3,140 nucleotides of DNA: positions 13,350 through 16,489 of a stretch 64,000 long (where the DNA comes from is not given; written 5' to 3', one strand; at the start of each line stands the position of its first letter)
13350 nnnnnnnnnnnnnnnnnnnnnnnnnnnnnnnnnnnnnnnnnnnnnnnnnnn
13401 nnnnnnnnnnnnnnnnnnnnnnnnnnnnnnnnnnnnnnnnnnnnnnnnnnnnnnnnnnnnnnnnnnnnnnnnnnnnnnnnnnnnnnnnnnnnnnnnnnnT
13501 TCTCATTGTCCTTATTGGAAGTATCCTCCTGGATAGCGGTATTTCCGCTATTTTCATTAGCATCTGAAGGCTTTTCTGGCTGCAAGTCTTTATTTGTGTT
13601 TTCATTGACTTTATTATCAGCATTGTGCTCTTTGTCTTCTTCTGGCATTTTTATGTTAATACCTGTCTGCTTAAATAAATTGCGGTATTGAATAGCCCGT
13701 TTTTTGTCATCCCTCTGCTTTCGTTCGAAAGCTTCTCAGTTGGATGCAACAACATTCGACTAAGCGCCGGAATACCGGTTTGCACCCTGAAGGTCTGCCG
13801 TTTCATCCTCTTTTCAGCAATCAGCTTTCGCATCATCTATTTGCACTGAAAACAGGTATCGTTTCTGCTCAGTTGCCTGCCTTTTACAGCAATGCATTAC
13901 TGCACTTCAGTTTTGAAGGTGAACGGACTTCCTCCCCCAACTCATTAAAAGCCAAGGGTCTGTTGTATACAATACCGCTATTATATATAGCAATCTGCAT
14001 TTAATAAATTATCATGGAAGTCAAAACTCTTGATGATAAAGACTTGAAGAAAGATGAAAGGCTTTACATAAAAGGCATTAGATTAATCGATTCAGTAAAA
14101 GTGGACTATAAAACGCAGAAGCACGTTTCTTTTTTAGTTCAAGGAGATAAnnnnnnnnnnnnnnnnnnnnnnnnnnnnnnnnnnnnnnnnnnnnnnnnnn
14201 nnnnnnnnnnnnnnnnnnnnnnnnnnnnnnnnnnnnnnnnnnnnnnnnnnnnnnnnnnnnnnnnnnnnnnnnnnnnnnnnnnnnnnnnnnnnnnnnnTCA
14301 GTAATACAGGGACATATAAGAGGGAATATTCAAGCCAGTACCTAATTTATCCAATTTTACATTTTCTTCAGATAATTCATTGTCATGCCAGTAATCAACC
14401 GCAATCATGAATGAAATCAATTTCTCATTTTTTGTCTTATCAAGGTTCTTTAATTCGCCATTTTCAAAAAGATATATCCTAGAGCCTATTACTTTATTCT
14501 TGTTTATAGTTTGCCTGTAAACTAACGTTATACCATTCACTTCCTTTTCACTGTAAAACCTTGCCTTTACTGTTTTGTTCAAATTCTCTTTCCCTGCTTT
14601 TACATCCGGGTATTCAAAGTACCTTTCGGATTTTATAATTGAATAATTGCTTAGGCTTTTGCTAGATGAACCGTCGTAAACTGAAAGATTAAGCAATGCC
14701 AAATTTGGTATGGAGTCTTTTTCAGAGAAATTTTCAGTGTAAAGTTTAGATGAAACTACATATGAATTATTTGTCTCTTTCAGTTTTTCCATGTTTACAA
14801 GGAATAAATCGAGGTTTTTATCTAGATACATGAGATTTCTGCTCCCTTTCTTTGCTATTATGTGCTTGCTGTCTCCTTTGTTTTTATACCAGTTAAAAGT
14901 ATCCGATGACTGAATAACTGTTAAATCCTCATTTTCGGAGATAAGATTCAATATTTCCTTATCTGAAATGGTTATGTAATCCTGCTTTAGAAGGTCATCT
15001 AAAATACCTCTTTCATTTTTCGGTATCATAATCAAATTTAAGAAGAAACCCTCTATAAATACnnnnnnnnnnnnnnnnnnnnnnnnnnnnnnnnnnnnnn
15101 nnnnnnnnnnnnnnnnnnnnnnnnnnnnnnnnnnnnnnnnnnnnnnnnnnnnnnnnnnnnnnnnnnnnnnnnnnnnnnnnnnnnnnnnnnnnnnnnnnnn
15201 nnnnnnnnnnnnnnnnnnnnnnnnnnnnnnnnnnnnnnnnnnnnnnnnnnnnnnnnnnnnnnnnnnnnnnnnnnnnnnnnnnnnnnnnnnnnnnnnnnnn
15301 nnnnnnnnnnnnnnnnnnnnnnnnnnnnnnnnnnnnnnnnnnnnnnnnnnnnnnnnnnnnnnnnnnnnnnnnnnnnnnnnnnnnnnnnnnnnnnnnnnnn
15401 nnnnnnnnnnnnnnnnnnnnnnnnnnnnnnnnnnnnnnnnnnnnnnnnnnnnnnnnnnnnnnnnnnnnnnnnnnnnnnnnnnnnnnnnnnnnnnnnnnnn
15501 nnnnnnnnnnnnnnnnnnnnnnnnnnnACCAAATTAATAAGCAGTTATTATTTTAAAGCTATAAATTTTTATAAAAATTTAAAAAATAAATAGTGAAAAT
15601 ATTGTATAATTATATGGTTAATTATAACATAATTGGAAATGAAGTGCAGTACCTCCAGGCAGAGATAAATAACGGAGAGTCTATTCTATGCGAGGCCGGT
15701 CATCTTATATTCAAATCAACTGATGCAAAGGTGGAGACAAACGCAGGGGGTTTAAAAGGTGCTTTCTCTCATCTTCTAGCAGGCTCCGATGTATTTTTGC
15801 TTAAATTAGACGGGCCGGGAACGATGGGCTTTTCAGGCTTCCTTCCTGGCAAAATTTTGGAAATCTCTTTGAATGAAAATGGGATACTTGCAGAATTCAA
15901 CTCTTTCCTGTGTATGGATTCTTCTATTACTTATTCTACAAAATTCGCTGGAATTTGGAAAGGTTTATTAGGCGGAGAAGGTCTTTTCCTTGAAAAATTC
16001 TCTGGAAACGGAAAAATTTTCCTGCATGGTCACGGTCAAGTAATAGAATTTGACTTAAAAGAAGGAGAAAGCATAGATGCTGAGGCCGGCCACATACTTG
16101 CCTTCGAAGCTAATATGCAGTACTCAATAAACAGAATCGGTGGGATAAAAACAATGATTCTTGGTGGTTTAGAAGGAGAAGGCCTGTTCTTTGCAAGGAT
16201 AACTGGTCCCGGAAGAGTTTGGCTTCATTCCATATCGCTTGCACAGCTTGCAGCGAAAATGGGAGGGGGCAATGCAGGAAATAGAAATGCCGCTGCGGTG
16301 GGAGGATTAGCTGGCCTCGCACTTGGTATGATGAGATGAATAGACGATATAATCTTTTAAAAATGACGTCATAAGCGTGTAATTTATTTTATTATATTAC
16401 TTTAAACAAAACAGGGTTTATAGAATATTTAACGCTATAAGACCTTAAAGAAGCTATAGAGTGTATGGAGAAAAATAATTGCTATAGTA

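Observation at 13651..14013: Unannotated RNase P RNA in a gap covered only by spurious ORFs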

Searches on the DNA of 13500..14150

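Call 5: search_rna_families(source=window, start=13500, end=14150, threshold=evalue, max_evalue=1, show_alignments=0)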
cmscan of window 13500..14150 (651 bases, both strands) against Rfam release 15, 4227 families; matches with E-value up to 1: 2.
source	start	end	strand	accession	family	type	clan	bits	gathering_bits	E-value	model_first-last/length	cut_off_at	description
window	13682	13978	-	RF00373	RNaseP_arch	Gene; ribozyme;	CL00002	120.1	84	4.9e-35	1-288/288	no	Archaeal RNase P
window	13792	13840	-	RF01134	sR30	Gene; snRNA; snoRNA; CD-box;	-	15.7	38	0.2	1-57/57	no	Small nucleolar RNA sR30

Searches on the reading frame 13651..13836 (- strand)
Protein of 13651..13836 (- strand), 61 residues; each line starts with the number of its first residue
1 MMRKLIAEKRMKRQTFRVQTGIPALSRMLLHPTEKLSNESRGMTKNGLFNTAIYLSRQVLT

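Call 8: search_protein_families(library=pfam, proteins=[window:13651-13836:-], max_evalue=0.01)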
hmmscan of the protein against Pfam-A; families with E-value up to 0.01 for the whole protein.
window:13651-13836:- (61 aa): 0 families

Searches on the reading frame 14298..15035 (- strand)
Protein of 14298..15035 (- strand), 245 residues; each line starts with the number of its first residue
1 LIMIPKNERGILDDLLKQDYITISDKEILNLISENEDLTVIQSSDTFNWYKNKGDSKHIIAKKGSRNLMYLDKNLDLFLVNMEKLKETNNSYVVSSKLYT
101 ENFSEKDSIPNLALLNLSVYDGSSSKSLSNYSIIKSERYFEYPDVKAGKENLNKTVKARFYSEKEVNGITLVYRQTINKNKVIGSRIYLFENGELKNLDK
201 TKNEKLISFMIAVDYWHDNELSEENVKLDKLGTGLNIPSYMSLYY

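Call 8: search_protein_families(library=pfam, proteins=[window:14298-15035:-], max_evalue=0.01)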
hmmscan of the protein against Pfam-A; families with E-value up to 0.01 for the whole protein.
window:14298-15035:- (245 aa): 0 families

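Call 63: search_protein_families(library=pfam, proteins=[window:14298-15035:-], max_evalue=1)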
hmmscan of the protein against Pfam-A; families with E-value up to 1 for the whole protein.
window:14298-15035:- (245 aa): 3 families
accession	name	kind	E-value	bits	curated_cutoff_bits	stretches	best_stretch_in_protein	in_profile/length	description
PF22696.2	Putative_PNPOx_2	-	0.066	13.7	27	1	46-99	24-77/129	Pyridoxamine 5'-phosphate oxidase-like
PF19115.5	DUF5800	-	0.15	12.7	26.8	1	8-38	23-53/64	Family of unknown function (DUF5800)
PF11271.13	PorA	-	0.22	11.2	29.5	1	151-219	157-209/297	Porin PorA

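Call 64: search_protein_families(library=ncbifam, proteins=[window:14298-15035:-], max_evalue=0.1)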
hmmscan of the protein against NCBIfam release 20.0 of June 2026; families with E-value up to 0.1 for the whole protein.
window:14298-15035:- (245 aa): 0 families

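Call 70: search_solved_structures(query=window:14298-15035:-, max_evalue=10)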
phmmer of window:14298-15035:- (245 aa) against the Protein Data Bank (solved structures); distinct sequences matched with E-value up to 10: 4.
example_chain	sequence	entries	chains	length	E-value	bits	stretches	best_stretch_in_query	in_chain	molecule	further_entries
2bkv_A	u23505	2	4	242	1.2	11.8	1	104-149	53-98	GLUCOSAMINE-6-PHOSPHATE DEAMINASE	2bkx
7y9t_D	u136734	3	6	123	1.2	11.8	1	34-74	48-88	nanobody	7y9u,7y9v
7nmu_DDD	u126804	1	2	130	1.3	11.7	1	34-74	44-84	Nanobody 2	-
4xgc_E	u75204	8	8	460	1.5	11.5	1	55-162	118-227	Origin recognition complex subunit 5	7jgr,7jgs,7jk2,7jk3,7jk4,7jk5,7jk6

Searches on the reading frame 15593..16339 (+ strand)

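Call 43: search_protein_families(library=pfam, proteins=[window:15593-16339:+], max_evalue=0.001)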
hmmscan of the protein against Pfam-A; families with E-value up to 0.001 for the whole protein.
window:15593-16339:+ (248 aa): 1 family
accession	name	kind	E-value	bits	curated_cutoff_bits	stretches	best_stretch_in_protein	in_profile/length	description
PF01987.23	AIM24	-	8.5e-56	189.3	25.7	1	11-213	1-204/205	Mitochondrial biogenesis AIM24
